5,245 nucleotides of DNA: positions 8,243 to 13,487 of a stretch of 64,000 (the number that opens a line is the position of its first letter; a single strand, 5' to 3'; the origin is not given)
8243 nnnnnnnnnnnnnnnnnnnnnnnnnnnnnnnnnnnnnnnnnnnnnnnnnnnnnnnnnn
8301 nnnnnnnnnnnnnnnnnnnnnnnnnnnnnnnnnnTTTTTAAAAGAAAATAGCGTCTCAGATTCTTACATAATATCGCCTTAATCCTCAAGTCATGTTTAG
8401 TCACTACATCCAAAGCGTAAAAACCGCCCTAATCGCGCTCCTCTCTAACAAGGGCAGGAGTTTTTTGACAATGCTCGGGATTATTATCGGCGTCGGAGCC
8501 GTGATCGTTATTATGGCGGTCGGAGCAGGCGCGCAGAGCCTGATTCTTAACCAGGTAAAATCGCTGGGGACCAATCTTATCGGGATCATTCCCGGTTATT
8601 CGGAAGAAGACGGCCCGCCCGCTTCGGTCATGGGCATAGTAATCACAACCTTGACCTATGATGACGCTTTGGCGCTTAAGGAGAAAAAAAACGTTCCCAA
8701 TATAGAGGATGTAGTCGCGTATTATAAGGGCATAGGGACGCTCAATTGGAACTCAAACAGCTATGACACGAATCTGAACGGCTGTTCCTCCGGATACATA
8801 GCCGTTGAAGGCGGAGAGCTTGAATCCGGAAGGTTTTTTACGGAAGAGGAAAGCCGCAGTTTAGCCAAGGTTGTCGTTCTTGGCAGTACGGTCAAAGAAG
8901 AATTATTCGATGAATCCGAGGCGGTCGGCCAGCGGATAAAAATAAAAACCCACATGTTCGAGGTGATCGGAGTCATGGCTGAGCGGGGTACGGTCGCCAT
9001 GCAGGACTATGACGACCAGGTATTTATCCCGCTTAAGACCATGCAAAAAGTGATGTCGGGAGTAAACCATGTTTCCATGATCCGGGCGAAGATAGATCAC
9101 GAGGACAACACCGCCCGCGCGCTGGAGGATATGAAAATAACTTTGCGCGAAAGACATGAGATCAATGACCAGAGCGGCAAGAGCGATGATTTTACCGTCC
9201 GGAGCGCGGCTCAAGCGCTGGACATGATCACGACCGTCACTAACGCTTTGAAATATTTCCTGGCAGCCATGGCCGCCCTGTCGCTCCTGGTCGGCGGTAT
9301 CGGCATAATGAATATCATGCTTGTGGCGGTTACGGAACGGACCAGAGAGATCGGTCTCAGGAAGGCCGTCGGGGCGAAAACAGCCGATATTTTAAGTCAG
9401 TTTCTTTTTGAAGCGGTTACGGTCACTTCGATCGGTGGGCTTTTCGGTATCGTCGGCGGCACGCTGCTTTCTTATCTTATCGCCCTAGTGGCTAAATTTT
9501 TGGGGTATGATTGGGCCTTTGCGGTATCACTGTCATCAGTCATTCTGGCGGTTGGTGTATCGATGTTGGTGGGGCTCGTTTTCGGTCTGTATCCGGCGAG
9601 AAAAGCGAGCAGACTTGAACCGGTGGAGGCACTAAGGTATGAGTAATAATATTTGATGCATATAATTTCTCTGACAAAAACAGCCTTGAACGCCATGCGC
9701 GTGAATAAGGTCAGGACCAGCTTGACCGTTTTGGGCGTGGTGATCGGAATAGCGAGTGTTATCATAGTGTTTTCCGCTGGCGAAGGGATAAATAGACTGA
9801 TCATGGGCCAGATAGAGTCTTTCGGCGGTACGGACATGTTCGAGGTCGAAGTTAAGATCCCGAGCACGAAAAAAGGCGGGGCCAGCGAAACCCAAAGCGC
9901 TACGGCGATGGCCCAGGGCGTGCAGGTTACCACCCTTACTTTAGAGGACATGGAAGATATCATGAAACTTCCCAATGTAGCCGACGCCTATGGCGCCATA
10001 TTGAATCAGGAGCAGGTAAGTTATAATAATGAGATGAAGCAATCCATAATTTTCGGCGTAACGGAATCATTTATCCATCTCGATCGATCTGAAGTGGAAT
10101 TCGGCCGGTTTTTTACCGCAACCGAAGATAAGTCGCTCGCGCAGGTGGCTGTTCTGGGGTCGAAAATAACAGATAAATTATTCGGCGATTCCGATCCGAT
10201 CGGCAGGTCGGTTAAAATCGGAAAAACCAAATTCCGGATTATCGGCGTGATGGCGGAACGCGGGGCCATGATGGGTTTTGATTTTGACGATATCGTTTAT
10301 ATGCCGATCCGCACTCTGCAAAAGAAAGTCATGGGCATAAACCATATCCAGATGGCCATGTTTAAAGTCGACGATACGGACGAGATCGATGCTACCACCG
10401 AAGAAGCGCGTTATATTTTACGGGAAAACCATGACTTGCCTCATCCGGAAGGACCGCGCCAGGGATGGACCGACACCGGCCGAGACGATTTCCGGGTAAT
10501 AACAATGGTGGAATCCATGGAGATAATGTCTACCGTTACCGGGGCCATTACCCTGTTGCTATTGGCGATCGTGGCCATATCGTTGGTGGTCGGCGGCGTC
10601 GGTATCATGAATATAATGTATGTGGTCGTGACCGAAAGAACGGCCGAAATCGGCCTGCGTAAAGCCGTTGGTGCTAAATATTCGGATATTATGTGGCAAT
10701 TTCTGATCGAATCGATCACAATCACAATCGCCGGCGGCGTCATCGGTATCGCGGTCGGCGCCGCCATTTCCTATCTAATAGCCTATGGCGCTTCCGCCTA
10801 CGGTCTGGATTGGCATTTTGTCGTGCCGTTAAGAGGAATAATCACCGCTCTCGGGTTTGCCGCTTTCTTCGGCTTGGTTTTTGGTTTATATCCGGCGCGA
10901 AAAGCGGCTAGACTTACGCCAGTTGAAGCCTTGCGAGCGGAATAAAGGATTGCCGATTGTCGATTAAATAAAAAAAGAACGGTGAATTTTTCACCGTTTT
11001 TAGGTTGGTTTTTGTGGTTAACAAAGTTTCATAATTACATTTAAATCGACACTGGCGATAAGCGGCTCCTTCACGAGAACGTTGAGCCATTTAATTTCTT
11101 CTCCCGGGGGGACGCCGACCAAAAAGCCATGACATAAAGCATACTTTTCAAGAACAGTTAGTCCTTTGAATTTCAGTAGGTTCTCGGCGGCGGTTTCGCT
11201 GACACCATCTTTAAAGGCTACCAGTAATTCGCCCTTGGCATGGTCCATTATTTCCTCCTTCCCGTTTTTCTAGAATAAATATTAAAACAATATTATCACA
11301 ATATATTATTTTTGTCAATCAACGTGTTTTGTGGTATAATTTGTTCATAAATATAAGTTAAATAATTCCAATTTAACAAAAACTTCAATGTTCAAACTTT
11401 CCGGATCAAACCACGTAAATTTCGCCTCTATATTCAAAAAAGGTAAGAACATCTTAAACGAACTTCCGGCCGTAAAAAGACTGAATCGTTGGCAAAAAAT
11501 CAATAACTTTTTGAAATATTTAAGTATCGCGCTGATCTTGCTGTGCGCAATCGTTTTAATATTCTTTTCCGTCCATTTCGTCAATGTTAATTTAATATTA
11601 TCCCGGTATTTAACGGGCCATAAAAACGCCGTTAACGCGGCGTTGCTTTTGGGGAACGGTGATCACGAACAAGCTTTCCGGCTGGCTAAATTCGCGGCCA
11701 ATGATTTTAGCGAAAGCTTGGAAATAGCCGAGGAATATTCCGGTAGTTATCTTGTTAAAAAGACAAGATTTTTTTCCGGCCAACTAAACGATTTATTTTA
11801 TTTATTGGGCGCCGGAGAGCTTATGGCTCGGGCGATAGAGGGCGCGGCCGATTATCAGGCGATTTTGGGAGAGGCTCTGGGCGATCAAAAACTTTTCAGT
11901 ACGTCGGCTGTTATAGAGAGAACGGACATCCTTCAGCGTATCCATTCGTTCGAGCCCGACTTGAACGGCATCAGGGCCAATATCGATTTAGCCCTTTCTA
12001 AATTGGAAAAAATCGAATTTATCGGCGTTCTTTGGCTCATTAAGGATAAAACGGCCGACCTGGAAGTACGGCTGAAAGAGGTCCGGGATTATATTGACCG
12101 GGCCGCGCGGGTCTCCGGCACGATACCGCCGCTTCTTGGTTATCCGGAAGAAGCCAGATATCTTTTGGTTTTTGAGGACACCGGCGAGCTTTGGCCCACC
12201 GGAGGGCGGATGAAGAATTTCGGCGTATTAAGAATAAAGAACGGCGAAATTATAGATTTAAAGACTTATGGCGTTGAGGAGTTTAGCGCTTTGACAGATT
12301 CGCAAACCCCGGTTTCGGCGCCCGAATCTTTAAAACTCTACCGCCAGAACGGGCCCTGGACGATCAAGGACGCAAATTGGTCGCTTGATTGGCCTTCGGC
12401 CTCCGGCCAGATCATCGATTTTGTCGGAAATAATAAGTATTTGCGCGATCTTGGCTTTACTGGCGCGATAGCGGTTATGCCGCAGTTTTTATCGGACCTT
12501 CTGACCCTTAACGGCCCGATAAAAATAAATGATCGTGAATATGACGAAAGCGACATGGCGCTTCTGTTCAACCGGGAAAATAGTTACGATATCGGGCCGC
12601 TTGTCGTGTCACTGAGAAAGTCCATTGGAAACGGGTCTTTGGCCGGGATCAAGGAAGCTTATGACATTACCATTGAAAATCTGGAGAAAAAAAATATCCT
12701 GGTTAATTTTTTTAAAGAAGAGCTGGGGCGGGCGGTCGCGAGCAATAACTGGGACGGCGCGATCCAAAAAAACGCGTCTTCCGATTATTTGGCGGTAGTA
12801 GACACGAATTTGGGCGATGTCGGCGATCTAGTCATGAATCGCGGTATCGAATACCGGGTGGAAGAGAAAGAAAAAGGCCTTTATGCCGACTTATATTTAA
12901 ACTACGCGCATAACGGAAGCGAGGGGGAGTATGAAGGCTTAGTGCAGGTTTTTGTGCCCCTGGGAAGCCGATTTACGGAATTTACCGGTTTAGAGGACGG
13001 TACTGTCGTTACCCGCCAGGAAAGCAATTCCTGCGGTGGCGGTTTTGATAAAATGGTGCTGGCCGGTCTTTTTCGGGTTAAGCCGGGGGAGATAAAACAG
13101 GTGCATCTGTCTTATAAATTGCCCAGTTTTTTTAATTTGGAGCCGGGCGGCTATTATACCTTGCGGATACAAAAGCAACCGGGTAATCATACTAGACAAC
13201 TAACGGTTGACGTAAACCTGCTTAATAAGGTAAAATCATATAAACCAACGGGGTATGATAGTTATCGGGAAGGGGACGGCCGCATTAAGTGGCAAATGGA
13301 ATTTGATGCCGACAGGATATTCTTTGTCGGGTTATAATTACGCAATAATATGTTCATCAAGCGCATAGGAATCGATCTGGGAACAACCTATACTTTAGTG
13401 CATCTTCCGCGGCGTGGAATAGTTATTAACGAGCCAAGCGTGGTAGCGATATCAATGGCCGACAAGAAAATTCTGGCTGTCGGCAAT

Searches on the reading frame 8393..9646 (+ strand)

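Call 27: search_protein_families(library=pfam, proteins=[window:8393-9646:+])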
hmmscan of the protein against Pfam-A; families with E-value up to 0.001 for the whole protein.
window:8393-9646:+ (417 aa): 2 families
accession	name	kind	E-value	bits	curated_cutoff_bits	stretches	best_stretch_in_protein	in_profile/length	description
PF12704.14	MacB_PCD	-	4.5e-45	154.9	27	1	23-247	1-204/207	MacB-like periplasmic core domain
PF02687.27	FtsX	-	1.4e-21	77.2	25.5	1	292-410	2-120/120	FtsX-like permease C-terminal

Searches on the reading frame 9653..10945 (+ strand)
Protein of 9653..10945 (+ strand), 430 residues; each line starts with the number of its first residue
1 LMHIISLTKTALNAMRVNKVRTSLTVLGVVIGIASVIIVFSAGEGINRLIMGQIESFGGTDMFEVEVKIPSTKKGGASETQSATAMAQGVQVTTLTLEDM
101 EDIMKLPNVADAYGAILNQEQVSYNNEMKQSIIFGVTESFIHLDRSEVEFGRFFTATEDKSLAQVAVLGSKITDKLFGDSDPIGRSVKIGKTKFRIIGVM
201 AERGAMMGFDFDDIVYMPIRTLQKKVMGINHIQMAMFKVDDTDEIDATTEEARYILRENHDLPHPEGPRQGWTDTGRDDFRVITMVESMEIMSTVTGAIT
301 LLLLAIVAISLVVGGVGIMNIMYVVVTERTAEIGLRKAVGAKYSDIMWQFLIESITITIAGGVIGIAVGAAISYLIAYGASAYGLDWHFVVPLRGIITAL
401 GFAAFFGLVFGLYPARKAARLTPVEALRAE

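Call 27: search_protein_families(library=pfam, proteins=[window:9653-10945:+])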
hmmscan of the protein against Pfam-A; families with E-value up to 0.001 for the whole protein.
window:9653-10945:+ (430 aa): 2 families
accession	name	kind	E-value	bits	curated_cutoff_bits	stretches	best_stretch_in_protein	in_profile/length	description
PF12704.14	MacB_PCD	-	1.6e-39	136.8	27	1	22-253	1-205/207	MacB-like periplasmic core domain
PF02687.27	FtsX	-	2e-20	73.5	25.5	1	305-423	2-120/120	FtsX-like permease C-terminal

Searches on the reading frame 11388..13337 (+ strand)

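Call 27: search_protein_families(library=pfam, proteins=[window:11388-13337:+])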
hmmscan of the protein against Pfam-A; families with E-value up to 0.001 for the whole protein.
window:11388-13337:+ (649 aa): 1 family
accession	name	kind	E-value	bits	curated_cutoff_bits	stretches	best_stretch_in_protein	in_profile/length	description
PF13196.11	DUF4012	-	2.5e-15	57.7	28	1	255-394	3-139/144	Protein of unknown function (DUF4012)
